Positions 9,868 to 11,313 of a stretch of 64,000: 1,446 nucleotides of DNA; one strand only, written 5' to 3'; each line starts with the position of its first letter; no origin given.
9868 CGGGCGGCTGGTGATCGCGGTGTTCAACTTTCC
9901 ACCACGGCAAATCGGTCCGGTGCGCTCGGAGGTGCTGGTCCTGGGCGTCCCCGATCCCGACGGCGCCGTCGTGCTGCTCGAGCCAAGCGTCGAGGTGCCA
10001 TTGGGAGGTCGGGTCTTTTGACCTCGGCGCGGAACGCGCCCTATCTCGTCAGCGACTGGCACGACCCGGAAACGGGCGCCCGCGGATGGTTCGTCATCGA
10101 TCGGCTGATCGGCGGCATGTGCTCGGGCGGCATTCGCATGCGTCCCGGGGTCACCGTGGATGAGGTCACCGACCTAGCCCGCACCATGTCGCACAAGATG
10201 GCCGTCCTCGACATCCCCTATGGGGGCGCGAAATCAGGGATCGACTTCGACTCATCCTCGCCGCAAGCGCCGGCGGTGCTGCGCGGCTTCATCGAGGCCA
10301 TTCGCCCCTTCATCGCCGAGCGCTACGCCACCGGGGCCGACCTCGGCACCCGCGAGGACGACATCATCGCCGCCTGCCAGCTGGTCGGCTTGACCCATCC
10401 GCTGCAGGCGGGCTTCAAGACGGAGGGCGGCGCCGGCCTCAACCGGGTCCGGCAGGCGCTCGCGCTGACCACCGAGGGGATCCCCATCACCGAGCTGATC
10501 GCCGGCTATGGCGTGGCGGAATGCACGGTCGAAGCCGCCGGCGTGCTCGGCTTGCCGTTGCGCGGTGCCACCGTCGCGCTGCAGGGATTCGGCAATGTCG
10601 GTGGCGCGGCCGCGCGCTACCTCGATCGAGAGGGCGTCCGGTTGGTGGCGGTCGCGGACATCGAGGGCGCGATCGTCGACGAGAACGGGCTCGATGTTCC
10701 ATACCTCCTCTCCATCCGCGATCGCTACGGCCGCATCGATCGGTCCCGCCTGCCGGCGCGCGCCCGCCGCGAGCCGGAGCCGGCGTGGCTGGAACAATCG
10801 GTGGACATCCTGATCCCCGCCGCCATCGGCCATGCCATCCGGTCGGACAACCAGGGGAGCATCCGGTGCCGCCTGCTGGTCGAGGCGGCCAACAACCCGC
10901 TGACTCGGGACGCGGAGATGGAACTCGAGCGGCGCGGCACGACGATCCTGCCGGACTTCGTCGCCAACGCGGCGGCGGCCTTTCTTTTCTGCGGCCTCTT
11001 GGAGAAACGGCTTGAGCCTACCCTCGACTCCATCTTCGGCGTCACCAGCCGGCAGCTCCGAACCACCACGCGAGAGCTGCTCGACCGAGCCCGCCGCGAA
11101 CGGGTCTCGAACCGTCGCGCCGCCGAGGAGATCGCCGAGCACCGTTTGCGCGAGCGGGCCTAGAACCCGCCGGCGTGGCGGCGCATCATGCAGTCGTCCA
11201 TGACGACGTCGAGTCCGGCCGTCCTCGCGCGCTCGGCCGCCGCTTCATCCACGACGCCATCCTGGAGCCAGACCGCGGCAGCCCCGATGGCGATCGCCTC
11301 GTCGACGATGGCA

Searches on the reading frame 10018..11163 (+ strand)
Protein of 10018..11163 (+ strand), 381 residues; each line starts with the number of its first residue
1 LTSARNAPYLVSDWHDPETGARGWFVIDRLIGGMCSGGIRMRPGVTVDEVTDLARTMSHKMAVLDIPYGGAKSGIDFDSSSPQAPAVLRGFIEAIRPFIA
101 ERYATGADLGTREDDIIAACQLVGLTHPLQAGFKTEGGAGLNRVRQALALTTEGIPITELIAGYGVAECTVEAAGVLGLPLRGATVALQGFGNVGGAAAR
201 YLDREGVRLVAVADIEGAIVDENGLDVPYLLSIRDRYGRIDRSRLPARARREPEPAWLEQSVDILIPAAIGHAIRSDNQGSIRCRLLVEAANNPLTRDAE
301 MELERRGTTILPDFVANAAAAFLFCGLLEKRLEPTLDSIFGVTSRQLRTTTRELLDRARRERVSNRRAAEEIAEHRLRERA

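Call 67: find_encoding_contigs(protein=window:10018-11163:+, flank=10000, max_places=1)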
Protein window:10018-11163:+ (381 aa): 5 contigs read that carry it; 1 place shown.
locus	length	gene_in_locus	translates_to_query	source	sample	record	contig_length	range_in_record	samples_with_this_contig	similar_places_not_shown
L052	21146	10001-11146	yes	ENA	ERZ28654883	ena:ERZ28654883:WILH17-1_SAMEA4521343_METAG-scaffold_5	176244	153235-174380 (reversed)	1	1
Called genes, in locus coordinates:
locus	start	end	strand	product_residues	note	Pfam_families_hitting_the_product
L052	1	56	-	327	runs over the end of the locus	PF00389:2-Hacid_dh, PF02826:2-Hacid_dh_C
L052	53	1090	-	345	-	PF13177:DNA_pol3_delta2, PF00004:AAA (weak)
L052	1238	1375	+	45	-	-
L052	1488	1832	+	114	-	PF12840:HTH_20, PF01022:HTH_5, PF13412:HTH_24, PF13601:HTH_34 (weak)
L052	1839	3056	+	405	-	PF01658:Inos-1-P_synth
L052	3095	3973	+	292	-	PF03279:Lip_A_acyltrans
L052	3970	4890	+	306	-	PF03279:Lip_A_acyltrans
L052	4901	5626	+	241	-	PF02811:PHP (weak), PF13263:PHP_C (weak)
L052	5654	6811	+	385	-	PF13439:Glyco_transf_4, PF13579:Glyco_trans_4_4, PF20706:GT4-conflict (weak), PF00534:Glycos_transf_1, PF13692:Glyco_trans_1_4, PF13524:Glyco_trans_1_2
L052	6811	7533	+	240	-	PF01066:CDP-OH_P_transf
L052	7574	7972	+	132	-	-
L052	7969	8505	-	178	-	PF09900:DUF2127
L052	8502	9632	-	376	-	PF00266:Aminotran_5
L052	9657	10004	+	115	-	PF01588:tRNA_bind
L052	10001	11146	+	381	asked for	PF02812:ELFV_dehydrog_N, PF00208:ELFV_dehydrog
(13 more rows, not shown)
